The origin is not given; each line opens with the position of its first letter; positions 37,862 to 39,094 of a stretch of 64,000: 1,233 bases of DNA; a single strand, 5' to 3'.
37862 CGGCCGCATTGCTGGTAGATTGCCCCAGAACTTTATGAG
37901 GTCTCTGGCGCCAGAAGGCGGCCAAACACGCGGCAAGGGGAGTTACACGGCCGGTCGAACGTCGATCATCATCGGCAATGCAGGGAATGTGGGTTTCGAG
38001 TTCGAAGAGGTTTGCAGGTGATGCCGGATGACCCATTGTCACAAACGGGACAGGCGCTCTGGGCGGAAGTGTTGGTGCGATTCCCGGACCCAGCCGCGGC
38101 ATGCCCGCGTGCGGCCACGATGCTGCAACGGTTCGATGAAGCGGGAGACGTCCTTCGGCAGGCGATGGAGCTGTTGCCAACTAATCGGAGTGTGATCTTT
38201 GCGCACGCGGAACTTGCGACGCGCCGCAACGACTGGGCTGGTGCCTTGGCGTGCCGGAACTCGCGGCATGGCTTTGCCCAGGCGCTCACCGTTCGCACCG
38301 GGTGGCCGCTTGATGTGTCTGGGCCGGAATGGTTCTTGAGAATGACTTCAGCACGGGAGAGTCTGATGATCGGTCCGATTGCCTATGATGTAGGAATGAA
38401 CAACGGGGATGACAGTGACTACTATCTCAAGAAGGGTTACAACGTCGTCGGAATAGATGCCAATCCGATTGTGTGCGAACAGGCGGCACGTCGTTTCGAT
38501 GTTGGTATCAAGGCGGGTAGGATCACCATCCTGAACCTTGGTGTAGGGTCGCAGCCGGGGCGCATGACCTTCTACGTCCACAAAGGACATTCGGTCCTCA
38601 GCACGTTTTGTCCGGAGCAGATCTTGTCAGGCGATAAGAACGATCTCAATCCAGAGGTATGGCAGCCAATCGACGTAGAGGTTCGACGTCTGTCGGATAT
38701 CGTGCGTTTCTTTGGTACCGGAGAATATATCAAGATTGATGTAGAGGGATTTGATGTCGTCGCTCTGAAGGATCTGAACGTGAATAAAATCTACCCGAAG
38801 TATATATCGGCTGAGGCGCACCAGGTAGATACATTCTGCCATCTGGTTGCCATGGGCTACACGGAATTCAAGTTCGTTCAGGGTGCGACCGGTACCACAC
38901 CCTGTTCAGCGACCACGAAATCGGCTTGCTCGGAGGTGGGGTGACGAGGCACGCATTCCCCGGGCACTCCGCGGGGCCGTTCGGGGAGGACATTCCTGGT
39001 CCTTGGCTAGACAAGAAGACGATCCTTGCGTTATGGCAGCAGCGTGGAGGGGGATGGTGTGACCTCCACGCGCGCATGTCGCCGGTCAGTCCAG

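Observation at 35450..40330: Accessory patch between oxc and lpxA: ISL3 remnant, two methyltransferases, MITEs and a low-GC FkbM gene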

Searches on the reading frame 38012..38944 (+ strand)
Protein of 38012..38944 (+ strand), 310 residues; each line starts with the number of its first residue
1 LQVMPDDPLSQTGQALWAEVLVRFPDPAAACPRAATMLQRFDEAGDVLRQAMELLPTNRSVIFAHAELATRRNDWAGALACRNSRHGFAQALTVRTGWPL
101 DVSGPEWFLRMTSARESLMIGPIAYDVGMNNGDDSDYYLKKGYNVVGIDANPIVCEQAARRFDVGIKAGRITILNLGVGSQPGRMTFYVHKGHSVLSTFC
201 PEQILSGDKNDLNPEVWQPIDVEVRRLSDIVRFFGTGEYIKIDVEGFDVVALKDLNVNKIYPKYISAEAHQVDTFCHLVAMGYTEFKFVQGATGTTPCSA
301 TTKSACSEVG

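Call 3: search_protein_families(library=pfam, proteins=[window:38012-38944:+], max_evalue=0.01)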
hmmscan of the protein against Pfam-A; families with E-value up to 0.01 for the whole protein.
window:38012-38944:+ (310 aa): 2 families
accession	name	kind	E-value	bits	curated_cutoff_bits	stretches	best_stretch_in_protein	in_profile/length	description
PF05050.19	Methyltransf_21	-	5.7e-11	43.3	22.7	1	126-273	1-152/173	Methyltransferase FkbM domain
PF13649.12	Methyltransf_25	-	0.0087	17.2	27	0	126-163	3-42/97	Methyltransferase domain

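Call 4: search_protein_families(library=ncbifam, proteins=[window:38012-38944:+], max_evalue=0.01)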
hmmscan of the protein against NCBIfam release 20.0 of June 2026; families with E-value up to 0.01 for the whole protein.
window:38012-38944:+ (310 aa): 2 families
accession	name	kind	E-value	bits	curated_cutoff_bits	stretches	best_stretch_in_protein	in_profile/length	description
TIGR01444.1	fkbM_fam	subfamily_domain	1.1e-15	58.3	37.7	1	125-256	3-128/143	FkbM family methyltransferase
NF008405.0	PRK11207.1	equivalog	0.0089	15.5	218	0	123-157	33-67/198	tellurite resistance methyltransferase TehB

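Call 17: find_homologous_proteins(query=window:38012-38944:+)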
Query window:38012-38944:+ (310 aa): 107 proteins with E <= 0.001 among 4704 candidates.
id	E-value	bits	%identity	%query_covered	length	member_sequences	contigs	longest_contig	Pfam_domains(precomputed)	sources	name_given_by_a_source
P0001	5.8e-140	484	100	68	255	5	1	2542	PF05050.20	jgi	jgi:FkbM family methyltransferase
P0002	4.8e-91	323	77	56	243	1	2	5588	PF05050.20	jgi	jgi:FkbM family methyltransferase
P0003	3.3e-89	317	73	61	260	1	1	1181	PF05050.20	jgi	jgi:FkbM family methyltransferase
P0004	3.1e-71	258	66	56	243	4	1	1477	PF05050.20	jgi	-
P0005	1.0e-60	224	59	55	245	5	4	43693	PF05050.20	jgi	jgi:FkbM family methyltransferase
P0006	5.1e-60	221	58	55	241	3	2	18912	PF05050.20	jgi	jgi:FkbM family methyltransferase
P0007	4.1e-59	218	58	56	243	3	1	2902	PF05050.20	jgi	jgi:FkbM family methyltransferase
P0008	1.2e-57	214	59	55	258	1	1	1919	PF05050.20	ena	-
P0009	4.9e-57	212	60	53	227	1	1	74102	PF05050.20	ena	-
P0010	6.2e-57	211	58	58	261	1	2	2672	PF05050.20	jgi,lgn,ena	-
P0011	3.6e-56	209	52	61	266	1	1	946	PF05050.20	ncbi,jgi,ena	jgi:FkbM family methyltransferase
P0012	1.1e-53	201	57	55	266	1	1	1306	PF05050.20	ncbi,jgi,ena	jgi:FkbM family methyltransferase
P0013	8.7e-53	198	57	55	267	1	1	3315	PF05050.20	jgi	jgi:FkbM family methyltransferase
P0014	1.1e-52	197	55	56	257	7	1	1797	PF05050.20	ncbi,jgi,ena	jgi:FkbM family methyltransferase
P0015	1.7e-52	197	54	55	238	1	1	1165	PF05050.20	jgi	-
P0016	2.9e-51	193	56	55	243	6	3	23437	PF05050.20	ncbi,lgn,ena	-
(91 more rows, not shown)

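Call 21: find_encoding_contigs(protein=P0001, flank=10000, max_places=6)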
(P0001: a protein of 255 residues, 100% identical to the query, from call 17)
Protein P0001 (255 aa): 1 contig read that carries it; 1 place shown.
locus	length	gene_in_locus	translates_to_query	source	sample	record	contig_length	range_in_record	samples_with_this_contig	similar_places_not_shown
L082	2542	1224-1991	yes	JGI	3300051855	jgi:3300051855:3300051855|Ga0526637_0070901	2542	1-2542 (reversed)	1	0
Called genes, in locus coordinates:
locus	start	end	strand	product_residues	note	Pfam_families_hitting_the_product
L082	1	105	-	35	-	?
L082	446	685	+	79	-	-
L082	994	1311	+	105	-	-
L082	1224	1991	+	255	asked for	PF05050:Methyltransf_21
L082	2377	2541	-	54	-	?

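Call 26: find_encoding_contigs(protein=P0002, flank=6000, max_places=4)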
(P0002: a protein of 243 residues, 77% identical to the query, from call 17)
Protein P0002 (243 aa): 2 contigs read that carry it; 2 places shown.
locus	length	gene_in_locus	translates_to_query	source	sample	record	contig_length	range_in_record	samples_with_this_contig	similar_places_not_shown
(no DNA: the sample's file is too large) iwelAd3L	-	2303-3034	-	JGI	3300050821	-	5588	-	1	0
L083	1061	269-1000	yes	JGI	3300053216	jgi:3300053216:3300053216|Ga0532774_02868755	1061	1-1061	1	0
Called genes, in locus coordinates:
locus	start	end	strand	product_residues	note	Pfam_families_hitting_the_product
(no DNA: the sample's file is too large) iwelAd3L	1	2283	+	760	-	?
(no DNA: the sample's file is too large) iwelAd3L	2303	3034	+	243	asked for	PF05050:Methyltransf_21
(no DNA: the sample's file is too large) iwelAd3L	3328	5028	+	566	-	-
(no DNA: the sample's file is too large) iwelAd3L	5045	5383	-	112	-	-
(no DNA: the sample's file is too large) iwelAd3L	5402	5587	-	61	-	?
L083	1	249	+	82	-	?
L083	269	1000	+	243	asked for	PF05050:Methyltransf_21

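Call 28: find_encoding_contigs(protein=P0005, flank=8000, max_places=4)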
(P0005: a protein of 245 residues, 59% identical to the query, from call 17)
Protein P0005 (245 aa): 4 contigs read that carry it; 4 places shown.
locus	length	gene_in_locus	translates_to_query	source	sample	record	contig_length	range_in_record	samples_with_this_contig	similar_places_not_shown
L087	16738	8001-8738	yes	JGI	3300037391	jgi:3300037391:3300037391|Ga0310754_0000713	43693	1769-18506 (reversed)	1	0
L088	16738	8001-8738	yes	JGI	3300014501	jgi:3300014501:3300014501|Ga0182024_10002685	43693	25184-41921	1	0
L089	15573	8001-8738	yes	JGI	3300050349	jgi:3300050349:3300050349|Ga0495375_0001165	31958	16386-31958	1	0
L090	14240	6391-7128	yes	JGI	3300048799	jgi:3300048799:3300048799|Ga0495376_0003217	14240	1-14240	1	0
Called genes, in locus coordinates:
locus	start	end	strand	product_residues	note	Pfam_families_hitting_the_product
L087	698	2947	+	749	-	PF03412:Peptidase_C39 (weak), PF13401:AAA_22 (faint), PF00664:ABC_membrane, PF00005:ABC_tran, PF02463:SMC_N (weak)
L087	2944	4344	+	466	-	PF25994:HH_AprE, PF26002:Beta-barrel_AprE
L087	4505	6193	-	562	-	PF04577:Glyco_transf_61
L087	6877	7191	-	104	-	-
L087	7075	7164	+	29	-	-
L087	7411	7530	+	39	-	-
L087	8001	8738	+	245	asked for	PF05050:Methyltransf_21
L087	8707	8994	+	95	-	-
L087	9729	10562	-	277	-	-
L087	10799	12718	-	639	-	PF03193:RsgA_GTPase (faint), PF00009:GTP_EFTU, PF01926:MMR_HSR1 (faint), PF03144:GTP_EFTU_D2 (faint), PF22594:GTP-eEF1A_C, PF01583:APS_kinase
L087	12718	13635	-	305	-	PF01507:PAPS_reduct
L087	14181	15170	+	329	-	PF01370:Epimerase, PF02719:Polysacc_synt_2 (weak), PF04321:RmlD_sub_bind, PF07993:NAD_binding_4, PF16363:GDP_Man_Dehyd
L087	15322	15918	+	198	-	PF13580:SIS_2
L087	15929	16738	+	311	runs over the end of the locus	PF00294:PfkB, PF08543:Phos_pyr_kin (weak)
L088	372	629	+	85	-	-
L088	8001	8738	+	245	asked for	PF05050:Methyltransf_21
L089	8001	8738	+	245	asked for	PF05050:Methyltransf_21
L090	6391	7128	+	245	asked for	PF05050:Methyltransf_21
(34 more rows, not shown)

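Call 36: search_protein_families(library=pfam, proteins=[L082:994-1311:+], max_evalue=5)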
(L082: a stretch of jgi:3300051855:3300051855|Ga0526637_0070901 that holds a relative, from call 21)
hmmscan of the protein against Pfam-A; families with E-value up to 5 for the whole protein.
L082:994-1311:+ (105 aa): 7 families
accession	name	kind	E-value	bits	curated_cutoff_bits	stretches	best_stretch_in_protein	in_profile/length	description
PF13428.12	TPR_14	-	0.0035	18.3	23.5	1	32-65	11-44/44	Tetratricopeptide repeat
PF14559.12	TPR_19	-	0.012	16.4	25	1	36-77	5-46/68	Tetratricopeptide repeat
PF07719.23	TPR_2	-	0.02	15.4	27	1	32-55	11-34/34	Tetratricopeptide repeat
PF13176.12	TPR_7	-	0.031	14.8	27.9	0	36-55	13-32/36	Tetratricopeptide repeat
PF25058.1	ARM_TT21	-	0.034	14.5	27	1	32-77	67-115/155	Tetratricopeptide repeat protein 21 ARM repeat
PF18642.6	IMPa_helical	-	0.046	14.7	26.7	1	26-67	24-65/109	Immunomodulating metalloprotease helical domain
PF23914.1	TPR_CcmH_CycH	-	0.2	11.9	42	1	30-71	58-99/158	Cytochrome c-type biogenesis protein H TPR domain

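Call 49: find_encoding_contigs(protein=P0009, flank=6000, max_places=2)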
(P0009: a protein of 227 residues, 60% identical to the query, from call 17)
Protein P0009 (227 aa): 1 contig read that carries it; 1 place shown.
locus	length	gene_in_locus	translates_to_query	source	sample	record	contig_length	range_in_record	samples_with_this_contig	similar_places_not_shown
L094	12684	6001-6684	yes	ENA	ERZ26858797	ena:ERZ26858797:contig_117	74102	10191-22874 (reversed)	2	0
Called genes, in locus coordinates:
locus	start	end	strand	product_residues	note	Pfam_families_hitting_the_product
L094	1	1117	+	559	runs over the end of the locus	PF13755:Sensor_TM1, PF13756:Stimulus_sens_1, PF00672:HAMP (weak), PF00512:HisKA, PF02518:HATPase_c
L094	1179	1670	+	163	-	PF00255:GSHPx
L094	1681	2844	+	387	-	PF01594:AI-2E_transport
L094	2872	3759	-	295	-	PF01522:Polysacc_deac_1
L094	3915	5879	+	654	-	-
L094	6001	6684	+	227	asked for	PF05050:Methyltransf_21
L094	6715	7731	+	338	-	-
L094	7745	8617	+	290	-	PF01697:Glyco_transf_92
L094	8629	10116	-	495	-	PF00370:FGGY_N, PF02782:FGGY_C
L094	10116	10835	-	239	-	PF02611:CDH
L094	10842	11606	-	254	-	PF00903:Glyoxalase, PF22677:Ble-like_N (faint), PF18029:Glyoxalase_6 (weak), PF00903:Glyoxalase (weak)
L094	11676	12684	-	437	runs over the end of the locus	PF00296:Bac_luciferase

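Call 50: find_encoding_contigs(protein=P0006, flank=6000, max_places=2)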
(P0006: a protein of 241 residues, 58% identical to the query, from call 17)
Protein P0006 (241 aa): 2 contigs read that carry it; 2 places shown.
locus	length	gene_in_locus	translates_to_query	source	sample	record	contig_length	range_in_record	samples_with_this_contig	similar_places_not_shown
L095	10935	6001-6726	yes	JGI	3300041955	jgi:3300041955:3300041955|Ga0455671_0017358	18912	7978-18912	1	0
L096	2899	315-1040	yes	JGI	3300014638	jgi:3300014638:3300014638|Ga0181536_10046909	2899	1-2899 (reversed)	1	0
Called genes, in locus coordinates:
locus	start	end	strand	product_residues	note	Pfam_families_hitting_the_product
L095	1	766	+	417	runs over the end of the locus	PF02515:CoA_transf_3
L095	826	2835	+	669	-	PF02737:3HCDH_N, PF00725:3HCDH (faint), PF00378:ECH_1, PF16113:ECH_2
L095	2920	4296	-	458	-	PF07992:Pyr_redox_2 (weak), PF13450:NAD_binding_8 (weak)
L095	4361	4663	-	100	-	PF12837:Fer4_6 (faint), PF12838:Fer4_7 (faint), PF13237:Fer4_10 (faint), PF13484:Fer4_16 (faint), PF00037:Fer4 (weak)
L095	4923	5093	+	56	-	-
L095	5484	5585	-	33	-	-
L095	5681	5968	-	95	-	-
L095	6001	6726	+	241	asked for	PF05050:Methyltransf_21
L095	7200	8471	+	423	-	PF00083:Sugar_tr, PF07690:MFS_1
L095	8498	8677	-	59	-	-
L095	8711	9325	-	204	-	PF00111:Fer2 (weak), PF13510:Fer2_4, PF12838:Fer4_7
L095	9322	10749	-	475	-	PF01512:Complex1_51K, PF10589:NADH_4Fe-4S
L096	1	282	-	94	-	?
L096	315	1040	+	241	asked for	PF05050:Methyltransf_21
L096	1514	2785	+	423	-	PF00083:Sugar_tr, PF07690:MFS_1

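Call 51: find_encoding_contigs(protein=P0016, flank=6000, max_places=2)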
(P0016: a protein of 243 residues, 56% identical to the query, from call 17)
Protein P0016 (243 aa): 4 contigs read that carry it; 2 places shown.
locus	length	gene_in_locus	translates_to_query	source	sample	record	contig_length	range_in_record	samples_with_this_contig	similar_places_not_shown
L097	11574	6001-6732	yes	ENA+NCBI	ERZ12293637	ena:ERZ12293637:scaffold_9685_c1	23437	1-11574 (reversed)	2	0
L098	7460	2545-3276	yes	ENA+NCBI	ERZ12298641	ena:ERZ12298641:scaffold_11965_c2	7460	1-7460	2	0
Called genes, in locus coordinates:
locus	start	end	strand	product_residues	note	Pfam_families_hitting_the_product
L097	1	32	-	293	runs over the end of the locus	PF12697:Abhydrolase_6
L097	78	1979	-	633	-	PF00009:GTP_EFTU, PF03308:MeaB (faint), PF01926:MMR_HSR1 (faint), PF01583:APS_kinase, PF13671:AAA_33 (weak)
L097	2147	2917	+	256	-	PF01925:TauE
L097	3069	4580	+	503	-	-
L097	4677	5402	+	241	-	PF13489:Methyltransf_23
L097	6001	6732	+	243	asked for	PF05050:Methyltransf_21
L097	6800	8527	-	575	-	PF18158:AidB_N, PF02770:Acyl-CoA_dh_M, PF00441:Acyl-CoA_dh_1, PF08028:Acyl-CoA_dh_2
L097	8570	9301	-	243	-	PF00106:adh_short, PF08659:KR, PF13561:adh_short_C2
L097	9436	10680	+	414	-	PF00083:Sugar_tr, PF07690:MFS_1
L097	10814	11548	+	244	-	PF00916:Sulfate_transp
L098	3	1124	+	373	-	?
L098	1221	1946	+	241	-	PF13489:Methyltransf_23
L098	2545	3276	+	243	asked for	PF05050:Methyltransf_21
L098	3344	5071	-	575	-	PF18158:AidB_N, PF02770:Acyl-CoA_dh_M, PF00441:Acyl-CoA_dh_1, PF08028:Acyl-CoA_dh_2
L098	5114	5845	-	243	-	PF00106:adh_short, PF08659:KR, PF13561:adh_short_C2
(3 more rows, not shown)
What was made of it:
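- Closest known: FkbM-family methyltransferases. Same: Those clusters hold glycosyltransferase (GT61, GT92) or sulfate-activation (CysN/APS kinase; CysD in L087) genes (calls 3, 4, 28, 49, 51).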
